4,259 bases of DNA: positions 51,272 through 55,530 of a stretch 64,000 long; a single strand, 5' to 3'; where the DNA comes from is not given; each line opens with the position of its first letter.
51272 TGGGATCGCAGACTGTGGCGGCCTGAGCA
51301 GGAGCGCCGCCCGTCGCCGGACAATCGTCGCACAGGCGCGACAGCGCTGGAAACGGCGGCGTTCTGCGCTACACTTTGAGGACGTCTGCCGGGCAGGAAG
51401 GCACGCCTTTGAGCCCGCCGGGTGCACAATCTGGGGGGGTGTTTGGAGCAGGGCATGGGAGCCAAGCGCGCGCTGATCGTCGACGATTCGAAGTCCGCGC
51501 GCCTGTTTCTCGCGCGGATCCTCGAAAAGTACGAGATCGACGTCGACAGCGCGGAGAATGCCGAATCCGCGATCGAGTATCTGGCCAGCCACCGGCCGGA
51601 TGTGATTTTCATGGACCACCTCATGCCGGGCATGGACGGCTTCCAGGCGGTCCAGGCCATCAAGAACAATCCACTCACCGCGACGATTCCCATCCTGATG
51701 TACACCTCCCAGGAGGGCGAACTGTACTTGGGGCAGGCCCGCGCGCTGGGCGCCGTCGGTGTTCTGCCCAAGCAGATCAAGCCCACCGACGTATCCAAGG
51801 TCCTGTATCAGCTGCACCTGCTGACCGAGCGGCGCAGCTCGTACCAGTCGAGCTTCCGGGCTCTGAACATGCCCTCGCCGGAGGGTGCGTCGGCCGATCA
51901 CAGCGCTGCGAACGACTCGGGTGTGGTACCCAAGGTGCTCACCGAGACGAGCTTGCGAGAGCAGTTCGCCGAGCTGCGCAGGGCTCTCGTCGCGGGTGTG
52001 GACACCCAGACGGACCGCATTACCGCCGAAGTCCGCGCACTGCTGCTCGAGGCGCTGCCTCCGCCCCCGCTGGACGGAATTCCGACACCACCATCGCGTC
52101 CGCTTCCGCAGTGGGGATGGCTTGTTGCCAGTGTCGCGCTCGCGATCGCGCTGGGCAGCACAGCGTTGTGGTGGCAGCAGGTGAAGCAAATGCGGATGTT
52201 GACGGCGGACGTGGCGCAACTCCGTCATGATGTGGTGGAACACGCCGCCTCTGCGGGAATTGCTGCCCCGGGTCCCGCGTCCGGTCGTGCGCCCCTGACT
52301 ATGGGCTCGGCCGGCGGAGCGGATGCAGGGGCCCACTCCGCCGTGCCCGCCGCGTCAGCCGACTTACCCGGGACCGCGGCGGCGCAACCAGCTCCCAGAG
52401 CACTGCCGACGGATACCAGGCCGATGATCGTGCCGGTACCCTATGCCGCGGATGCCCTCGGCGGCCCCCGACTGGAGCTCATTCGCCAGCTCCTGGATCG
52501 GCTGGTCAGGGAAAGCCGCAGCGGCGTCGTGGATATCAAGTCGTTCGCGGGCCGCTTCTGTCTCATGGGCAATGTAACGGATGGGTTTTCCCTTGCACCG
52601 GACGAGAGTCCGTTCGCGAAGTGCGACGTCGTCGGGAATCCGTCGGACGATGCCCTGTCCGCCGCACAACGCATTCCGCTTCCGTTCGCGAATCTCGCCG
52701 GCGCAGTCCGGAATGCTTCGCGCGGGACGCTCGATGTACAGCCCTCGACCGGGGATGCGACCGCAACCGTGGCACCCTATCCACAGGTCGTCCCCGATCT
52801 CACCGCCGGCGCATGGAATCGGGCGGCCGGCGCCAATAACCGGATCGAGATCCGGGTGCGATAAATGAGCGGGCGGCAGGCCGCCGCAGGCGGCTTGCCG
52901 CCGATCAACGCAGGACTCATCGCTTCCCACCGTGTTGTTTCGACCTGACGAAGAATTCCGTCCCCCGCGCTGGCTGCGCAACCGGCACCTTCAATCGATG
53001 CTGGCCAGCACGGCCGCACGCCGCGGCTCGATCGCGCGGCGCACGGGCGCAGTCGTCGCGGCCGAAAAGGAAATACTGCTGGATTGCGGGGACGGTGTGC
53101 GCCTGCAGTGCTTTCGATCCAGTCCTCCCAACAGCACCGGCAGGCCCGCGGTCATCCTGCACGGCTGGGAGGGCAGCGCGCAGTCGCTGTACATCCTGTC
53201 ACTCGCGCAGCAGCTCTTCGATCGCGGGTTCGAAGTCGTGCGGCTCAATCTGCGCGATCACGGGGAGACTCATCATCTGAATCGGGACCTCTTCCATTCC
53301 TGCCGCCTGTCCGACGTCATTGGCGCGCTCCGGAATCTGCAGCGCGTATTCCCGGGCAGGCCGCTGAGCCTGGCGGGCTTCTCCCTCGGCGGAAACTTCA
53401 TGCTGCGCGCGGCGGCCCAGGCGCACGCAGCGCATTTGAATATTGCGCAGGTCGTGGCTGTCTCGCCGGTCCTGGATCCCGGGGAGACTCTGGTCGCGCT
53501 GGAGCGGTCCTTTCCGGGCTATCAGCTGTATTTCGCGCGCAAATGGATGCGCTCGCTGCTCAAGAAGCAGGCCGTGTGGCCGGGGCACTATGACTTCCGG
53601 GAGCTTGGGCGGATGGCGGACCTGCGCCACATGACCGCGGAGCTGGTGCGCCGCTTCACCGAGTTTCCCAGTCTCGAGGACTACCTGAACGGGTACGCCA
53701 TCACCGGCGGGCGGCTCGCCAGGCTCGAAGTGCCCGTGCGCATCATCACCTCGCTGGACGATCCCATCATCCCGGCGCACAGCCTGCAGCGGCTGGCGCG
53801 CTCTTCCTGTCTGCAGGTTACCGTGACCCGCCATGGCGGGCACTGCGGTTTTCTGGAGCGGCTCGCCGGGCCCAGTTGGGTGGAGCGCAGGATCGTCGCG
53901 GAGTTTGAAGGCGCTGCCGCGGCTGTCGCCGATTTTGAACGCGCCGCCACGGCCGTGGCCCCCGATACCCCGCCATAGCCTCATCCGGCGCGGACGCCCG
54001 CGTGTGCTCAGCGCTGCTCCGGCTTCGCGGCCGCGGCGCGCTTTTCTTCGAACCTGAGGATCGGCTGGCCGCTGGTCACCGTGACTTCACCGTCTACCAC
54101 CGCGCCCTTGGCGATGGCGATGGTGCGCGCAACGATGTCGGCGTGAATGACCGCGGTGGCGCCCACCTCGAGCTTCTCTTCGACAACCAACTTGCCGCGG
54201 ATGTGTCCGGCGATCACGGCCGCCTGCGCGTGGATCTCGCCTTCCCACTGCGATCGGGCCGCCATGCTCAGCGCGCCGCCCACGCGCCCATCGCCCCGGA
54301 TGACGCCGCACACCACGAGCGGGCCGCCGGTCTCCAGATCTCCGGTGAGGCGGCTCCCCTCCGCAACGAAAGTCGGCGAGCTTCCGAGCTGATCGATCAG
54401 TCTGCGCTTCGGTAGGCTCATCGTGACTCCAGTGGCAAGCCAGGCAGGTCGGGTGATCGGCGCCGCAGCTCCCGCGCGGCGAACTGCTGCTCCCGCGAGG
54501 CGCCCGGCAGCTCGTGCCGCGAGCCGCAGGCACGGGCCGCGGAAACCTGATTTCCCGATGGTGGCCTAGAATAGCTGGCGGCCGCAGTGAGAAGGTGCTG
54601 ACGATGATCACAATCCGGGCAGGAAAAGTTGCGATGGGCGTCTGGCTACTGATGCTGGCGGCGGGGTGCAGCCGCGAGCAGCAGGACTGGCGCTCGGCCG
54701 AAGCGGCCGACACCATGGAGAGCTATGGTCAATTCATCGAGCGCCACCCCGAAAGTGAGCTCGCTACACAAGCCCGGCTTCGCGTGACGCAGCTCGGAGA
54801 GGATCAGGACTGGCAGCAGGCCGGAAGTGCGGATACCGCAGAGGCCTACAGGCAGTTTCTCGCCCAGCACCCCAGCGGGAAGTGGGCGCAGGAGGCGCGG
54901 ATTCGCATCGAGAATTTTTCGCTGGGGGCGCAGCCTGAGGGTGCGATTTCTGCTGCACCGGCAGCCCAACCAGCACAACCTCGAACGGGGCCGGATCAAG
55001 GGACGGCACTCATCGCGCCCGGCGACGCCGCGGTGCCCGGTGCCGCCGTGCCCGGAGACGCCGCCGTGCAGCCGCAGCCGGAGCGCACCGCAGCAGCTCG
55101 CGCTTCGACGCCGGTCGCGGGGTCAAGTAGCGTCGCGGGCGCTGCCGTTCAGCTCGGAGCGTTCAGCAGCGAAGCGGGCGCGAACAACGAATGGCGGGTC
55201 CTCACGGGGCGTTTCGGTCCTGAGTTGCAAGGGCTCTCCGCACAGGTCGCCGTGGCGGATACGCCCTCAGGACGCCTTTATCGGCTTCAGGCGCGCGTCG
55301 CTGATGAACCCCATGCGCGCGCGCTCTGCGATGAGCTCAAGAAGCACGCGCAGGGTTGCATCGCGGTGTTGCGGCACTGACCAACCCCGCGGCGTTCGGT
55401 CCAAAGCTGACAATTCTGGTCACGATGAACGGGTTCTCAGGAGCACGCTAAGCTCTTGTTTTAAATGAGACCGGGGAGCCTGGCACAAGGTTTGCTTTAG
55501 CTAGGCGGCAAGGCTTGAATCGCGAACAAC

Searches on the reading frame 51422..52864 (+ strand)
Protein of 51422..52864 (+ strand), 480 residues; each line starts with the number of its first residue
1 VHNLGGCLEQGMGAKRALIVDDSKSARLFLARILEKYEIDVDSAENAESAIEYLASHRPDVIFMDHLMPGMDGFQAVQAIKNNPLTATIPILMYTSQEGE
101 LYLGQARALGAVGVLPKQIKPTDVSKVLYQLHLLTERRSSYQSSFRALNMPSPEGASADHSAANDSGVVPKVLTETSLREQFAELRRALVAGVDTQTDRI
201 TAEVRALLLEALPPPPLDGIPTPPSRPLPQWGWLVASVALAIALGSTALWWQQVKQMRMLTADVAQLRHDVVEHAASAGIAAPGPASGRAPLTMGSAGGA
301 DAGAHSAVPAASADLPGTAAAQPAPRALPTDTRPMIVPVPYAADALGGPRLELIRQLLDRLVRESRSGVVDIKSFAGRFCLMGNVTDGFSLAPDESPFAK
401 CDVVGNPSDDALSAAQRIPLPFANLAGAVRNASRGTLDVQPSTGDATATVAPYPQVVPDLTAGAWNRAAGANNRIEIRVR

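Call 12: search_protein_families(library=pfam, proteins=[window:51422-52864:+])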
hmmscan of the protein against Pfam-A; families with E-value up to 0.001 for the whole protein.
window:51422-52864:+ (480 aa): 1 family
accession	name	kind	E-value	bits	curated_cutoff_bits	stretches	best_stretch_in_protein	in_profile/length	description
PF00072.30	Response_reg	-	1.2e-24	87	30.2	1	18-126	2-108/111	Response regulator receiver domain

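Call 34: search_protein_families(library=ncbifam, proteins=[window:51422-52864:+], max_evalue=0.1)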
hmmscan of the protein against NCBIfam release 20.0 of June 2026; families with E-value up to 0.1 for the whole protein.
window:51422-52864:+ (480 aa): 95 families (the best 25 are shown)
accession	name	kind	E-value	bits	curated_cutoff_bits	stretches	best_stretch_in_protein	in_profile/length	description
NF007135.0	PRK09581.1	equivalog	1.4e-16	60.4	474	1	16-98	4-86/457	PleD family two-component system response regulator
NF001965.0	PRK00742.1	subfamily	2.3e-16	59.9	293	1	16-152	5-142/357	chemotaxis-specific protein-glutamate methyltransferase CheB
NF041367.1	CheY_Halo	equivalog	1.4e-15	57.7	200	1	18-126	2-108/114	chemotaxis protein CheY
TIGR02154.1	PhoB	equivalog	6.1e-14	51.9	296.2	1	15-100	3-88/226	phosphate regulon transcriptional regulator PhoB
NF052313.1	T9SS_RR_PorX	equivalog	9.1e-14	51.1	300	1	33-151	19-140/513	T9SS response regulator signal transducer PorX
NF008469.0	PRK11361.1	equivalog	2e-13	49.9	714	1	14-127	4-112/461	acetoacetate metabolism transcriptional regulator AtoC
TIGR01818.1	ntrC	equivalog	4.6e-13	48.8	558.6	1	18-125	2-104/463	nitrogen regulation protein NR(I)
NF009206.0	PRK12555.1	subfamily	1.6e-12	47.1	342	1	17-115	3-102/340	chemotaxis-specific protein-glutamate methyltransferase CheB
NF008318.0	PRK11107.1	equivalog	2.4e-12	45.8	890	1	17-136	670-789/920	two-component sensor histidine kinase BarA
NF007969.0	PRK10693.1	equivalog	8.5e-12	44.7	329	1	9-121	2-112/337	two-component system response regulator RssB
NF052596.1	RR_EAL_PvrR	equivalog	1.1e-11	44.1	580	1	14-140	3-133/398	response regulator cyclic di-GMP phosphodiesterase PvrR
NF041945.1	LuxN_Vibrio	equivalog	1.7e-11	43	1550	1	15-105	721-809/839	quorum-sensing autoinducer 1 sensor kinase/phosphatase LuxN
NF007546.0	PRK10161.1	equivalog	2.8e-11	43.4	471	1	14-103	2-91/229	phosphate response regulator transcription factor PhoB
NF053854.1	RespRegPhoBBctds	equivalog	6.7e-11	42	270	1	18-137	2-117/225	two-component system response regulator PhoB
NF008176.1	PRK10923.1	equivalog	9.7e-11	40.9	620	1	17-125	6-109/469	nitrogen regulation protein NR(I)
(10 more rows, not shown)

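Call 35: search_protein_families(library=pfam, proteins=[window:51422-52864:+], max_evalue=1)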
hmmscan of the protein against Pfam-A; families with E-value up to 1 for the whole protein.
window:51422-52864:+ (480 aa): 7 families
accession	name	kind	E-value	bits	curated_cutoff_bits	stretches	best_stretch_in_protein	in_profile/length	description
PF00072.30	Response_reg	-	1.2e-24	87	30.2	1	18-126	2-108/111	Response regulator receiver domain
PF20274.4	cREC_REC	-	0.027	15.6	27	1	18-86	3-62/88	Cyclic-phosphate processing Receiver domain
PF10925.13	DUF2680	-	0.05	14.2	25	1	252-280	4-32/57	Protein of unknown function (DUF2680)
PF02607.22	B12-binding_2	-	0.18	12.4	23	0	48-72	19-43/74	B12 binding domain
PF14316.11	DUF4381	-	0.19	12.5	27.2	1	221-268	9-59/145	Domain of unknown function (DUF4381)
PF23198.2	PDE8A_N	-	0.19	12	29.6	1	34-82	30-79/147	PDE8A-like, N-terminal domain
PF20454.4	GpA_nuclease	-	0.22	11.1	22.5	1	185-206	76-97/294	Terminase large subunit gpA, endonuclease domain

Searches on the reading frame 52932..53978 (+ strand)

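Call 12: search_protein_families(library=pfam, proteins=[window:52932-53978:+])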
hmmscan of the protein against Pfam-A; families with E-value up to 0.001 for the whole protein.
window:52932-53978:+ (348 aa): 4 families
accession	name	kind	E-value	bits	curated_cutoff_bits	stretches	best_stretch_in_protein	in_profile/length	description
PF00561.26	Abhydrolase_1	-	9.6e-17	61.9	25.8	1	74-310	4-244/245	alpha/beta hydrolase fold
PF12697.13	Abhydrolase_6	-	4.1e-15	57.5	26.3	1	74-309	2-209/217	Alpha/beta hydrolase family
PF12146.15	Hydrolase_4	-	1.1e-12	48.3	27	1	74-304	8-232/239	Serine aminopeptidase, S33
PF06821.19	Ser_hydrolase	-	0.00013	22.4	22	0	263-305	112-154/172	Serine hydrolase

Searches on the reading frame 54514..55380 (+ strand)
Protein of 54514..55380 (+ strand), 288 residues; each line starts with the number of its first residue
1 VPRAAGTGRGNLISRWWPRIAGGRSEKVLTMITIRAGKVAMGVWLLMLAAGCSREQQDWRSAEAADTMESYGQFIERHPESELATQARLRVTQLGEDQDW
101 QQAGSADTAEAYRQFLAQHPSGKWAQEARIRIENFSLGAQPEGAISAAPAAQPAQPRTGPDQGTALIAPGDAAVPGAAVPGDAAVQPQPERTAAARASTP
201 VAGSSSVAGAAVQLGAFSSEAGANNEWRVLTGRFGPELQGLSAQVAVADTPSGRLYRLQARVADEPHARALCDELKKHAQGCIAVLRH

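Call 12: search_protein_families(library=pfam, proteins=[window:54514-55380:+])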
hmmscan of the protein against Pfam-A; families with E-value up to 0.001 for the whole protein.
window:54514-55380:+ (288 aa): 1 family
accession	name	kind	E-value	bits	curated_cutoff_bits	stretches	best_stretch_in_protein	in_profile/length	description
PF05036.18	SPOR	-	1e-09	39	21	1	210-285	5-75/76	SPOR domain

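Call 34: search_protein_families(library=ncbifam, proteins=[window:54514-55380:+], max_evalue=0.1)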
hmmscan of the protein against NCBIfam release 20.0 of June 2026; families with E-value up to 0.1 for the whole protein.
window:54514-55380:+ (288 aa): 4 families
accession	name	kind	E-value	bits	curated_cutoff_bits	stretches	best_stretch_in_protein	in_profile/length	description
NF050813.1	CellDivFtsNCaul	equivalog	5.4e-07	30.1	300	1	141-283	112-266/268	cell division protein FtsN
TIGR03302.1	OM_YfiO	subfamily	8.7e-05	22.1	81.4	1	62-94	129-161/239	outer membrane protein assembly factor BamD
TIGR02795.1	tol_pal_ybgF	equivalog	0.0086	16.7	90.1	1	67-131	21-81/119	tol-pal system protein YbgF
NF007953.1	PRK10672.1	equivalog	0.021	14.4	201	1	180-280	259-353/362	endolytic peptidoglycan transglycosylase RlpA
